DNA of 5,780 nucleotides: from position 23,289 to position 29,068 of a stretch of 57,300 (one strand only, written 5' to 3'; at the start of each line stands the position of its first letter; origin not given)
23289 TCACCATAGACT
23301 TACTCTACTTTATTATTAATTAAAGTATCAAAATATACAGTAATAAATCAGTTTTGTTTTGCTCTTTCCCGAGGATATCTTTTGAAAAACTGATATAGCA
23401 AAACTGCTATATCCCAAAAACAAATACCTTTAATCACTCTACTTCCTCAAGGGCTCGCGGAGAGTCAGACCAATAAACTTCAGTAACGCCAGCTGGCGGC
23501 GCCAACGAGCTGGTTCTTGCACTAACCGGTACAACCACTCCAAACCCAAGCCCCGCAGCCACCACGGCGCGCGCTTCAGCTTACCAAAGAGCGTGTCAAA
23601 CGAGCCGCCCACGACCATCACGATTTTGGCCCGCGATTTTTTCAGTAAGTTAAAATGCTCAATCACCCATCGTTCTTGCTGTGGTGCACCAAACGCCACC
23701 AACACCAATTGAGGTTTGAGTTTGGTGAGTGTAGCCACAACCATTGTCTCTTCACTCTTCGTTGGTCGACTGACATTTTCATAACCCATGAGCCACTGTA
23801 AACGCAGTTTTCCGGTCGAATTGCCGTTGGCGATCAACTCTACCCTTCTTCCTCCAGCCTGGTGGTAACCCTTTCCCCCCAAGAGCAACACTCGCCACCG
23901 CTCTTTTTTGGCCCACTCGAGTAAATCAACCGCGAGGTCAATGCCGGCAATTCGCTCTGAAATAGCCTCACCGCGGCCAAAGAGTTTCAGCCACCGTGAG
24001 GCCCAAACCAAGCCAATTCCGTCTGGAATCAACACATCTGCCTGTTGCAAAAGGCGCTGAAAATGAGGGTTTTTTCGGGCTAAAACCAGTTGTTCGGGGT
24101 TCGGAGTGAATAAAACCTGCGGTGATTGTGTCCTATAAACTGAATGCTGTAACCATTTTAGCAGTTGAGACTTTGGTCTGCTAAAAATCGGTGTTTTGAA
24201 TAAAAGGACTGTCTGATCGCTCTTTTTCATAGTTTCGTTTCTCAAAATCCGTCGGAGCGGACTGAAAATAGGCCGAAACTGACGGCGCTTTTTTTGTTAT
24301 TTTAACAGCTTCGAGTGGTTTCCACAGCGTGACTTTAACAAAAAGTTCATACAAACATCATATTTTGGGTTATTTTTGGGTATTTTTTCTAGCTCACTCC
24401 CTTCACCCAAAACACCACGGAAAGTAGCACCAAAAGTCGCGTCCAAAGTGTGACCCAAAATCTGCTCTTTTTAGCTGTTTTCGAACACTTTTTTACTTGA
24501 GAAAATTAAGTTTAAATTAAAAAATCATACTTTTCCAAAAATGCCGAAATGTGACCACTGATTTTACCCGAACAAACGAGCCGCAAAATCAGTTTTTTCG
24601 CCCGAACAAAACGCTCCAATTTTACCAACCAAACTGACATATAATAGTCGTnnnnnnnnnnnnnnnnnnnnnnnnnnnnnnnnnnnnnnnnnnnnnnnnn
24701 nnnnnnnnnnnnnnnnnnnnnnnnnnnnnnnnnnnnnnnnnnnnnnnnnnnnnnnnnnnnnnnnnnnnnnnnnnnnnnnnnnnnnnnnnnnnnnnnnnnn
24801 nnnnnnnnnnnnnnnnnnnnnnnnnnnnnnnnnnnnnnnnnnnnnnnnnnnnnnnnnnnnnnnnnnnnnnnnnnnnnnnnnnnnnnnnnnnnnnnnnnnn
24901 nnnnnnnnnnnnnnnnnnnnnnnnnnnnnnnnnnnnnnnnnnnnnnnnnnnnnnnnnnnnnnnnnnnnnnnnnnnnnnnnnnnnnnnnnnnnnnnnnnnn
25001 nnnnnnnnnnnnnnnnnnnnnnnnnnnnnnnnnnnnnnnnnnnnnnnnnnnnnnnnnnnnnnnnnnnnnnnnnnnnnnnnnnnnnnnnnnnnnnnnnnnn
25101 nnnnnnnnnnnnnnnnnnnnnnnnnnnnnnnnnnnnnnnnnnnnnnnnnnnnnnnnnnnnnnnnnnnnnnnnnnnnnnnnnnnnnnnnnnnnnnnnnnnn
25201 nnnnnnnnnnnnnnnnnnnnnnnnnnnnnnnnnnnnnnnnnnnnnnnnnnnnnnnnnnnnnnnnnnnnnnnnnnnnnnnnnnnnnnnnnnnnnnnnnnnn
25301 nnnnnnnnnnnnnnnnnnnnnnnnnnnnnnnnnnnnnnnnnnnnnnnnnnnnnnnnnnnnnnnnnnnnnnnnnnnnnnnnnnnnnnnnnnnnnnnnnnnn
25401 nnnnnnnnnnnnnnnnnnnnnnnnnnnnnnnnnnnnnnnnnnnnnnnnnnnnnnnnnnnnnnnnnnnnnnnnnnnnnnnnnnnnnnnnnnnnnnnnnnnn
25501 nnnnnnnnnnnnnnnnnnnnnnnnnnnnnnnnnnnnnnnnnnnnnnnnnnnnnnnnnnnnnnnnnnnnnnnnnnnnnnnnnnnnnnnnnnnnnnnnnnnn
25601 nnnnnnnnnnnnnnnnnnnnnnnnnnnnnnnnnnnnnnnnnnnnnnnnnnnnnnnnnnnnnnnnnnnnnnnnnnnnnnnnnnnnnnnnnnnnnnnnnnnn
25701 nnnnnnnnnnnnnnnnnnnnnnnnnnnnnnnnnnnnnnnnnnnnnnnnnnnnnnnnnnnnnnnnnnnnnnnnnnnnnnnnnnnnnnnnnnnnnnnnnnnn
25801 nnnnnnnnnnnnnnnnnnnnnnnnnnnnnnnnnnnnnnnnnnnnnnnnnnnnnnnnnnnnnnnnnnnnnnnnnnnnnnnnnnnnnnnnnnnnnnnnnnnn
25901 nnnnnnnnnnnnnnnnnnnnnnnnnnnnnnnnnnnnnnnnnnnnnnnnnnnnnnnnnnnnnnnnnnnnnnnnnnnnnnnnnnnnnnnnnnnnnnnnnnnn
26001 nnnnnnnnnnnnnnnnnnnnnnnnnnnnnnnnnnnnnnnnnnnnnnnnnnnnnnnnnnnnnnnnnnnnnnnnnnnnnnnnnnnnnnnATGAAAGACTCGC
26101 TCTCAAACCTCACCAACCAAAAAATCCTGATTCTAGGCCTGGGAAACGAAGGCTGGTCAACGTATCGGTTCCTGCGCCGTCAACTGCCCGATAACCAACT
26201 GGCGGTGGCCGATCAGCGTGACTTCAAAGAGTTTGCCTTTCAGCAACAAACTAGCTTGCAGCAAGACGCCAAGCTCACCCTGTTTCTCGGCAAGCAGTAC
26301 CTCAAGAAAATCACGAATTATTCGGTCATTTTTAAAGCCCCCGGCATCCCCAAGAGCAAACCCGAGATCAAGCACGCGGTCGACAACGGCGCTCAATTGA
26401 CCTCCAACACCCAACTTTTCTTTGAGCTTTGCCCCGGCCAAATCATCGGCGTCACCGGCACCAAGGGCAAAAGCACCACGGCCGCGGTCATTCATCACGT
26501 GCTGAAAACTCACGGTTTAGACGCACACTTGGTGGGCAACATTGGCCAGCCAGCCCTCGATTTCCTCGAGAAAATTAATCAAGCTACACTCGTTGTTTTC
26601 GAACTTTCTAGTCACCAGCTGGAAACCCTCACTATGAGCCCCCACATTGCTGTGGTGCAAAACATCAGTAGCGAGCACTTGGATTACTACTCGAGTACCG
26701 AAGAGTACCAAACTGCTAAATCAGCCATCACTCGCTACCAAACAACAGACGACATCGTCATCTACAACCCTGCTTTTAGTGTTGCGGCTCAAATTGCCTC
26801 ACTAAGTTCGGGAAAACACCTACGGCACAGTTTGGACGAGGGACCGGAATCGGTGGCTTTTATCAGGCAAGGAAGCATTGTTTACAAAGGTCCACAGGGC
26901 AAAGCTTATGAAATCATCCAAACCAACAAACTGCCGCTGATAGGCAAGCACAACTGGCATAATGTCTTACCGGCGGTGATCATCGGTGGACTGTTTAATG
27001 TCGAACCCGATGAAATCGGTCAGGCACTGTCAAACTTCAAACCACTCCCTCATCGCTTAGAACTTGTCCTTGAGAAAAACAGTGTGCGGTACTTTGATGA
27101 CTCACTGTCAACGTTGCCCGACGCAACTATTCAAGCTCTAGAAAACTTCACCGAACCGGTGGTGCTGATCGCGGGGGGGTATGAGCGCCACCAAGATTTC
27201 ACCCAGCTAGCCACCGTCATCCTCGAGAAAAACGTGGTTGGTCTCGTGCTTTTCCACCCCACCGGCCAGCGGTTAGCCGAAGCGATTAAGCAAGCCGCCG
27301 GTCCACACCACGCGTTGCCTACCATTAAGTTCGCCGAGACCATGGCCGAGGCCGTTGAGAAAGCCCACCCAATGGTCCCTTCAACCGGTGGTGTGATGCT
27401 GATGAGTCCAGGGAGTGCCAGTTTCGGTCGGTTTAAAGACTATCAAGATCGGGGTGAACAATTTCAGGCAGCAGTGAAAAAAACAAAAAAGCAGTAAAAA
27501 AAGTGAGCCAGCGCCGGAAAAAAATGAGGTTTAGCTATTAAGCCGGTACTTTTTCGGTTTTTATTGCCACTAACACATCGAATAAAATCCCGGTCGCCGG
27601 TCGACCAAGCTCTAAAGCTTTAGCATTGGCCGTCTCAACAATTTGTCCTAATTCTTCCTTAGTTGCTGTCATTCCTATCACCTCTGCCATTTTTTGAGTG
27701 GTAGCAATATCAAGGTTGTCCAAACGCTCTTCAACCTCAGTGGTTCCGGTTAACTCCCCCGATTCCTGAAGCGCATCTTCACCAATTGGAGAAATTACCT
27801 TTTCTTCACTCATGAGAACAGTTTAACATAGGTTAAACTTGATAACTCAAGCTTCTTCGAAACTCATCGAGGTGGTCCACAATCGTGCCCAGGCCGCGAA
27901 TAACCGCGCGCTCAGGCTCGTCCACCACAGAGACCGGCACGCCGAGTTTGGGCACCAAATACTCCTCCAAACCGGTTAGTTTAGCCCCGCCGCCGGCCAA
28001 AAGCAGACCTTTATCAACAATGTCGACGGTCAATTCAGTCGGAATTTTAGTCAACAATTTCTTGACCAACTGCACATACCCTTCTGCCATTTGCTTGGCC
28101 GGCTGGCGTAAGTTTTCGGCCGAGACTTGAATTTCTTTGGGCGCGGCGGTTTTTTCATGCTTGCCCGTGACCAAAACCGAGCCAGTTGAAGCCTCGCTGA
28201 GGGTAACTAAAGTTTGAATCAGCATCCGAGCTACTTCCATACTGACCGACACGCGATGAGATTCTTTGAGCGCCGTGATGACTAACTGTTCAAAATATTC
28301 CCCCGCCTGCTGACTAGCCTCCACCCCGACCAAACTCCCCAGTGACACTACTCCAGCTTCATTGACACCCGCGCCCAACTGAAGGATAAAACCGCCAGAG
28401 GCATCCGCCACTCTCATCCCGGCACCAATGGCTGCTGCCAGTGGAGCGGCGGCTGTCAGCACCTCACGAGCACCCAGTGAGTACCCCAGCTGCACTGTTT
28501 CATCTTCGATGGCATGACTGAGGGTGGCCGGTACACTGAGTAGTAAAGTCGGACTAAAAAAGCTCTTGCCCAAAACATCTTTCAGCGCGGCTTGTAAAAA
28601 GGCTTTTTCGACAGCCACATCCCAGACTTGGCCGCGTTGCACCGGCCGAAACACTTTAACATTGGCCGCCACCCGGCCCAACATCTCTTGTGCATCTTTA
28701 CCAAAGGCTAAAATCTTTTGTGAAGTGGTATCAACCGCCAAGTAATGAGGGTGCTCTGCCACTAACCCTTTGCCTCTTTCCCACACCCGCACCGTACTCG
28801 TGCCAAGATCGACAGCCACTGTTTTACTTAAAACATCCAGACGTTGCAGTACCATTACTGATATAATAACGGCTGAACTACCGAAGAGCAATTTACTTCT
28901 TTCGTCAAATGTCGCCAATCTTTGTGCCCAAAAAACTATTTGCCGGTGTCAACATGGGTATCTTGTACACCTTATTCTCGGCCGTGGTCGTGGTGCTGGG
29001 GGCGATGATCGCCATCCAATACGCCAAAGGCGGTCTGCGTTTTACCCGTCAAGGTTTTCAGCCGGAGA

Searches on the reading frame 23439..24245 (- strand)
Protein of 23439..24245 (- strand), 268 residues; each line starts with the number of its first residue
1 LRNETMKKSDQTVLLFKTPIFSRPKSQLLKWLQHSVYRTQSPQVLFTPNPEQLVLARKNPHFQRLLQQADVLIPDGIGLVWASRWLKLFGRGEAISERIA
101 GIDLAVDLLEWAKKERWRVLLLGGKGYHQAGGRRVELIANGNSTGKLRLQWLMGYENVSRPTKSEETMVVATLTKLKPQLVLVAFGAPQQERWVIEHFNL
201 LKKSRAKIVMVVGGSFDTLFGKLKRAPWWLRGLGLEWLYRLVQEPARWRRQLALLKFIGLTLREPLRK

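Call 79: search_protein_families(library=pfam, proteins=[window:23439-24245:-], max_evalue=0.0001)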
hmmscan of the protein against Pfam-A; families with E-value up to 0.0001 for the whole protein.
window:23439-24245:- (268 aa): 1 family
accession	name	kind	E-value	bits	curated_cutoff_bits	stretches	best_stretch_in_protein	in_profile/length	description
PF03808.19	Glyco_tran_WecG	-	2.1e-43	148.5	27.4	1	69-251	1-167/168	Glycosyl transferase WecG/TagA/CpsF family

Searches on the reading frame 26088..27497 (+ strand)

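Call 79: search_protein_families(library=pfam, proteins=[window:26088-27497:+], max_evalue=0.0001)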
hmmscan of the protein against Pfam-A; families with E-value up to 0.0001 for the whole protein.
window:26088-27497:+ (469 aa): 3 families
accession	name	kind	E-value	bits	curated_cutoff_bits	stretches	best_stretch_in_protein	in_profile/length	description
PF08245.18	Mur_ligase_M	-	3.6e-27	96.1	24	1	122-299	1-199/200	Mur ligase middle domain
PF21799.2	MurD-like_N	-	4.7e-10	40.1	27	1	12-104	2-86/88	Mur ligase MurD-like, N-terminal domain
PF02875.26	Mur_ligase_C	-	9.1e-09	36.7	28.4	1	322-438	1-123/127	Mur ligase, glutamate ligase domain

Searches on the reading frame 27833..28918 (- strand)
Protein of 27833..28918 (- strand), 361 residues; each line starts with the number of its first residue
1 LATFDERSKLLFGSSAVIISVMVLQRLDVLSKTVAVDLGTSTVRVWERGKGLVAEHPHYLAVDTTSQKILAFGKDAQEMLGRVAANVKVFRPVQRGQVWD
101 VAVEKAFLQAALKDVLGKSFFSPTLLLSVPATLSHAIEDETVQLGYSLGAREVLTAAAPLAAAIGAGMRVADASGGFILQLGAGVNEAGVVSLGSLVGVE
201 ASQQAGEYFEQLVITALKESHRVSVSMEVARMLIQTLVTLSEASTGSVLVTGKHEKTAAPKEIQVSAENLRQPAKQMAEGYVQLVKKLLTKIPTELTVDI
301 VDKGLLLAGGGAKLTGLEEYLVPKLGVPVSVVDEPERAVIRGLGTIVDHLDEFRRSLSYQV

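Call 79: search_protein_families(library=pfam, proteins=[window:27833-28918:-], max_evalue=0.0001)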
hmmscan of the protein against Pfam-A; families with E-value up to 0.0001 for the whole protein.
window:27833-28918:- (361 aa): 1 family
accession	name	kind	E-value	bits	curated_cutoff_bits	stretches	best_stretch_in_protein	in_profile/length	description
PF06723.19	MreB_Mbl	-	1.4e-70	238.2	27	1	32-353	2-325/327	MreB/Mbl protein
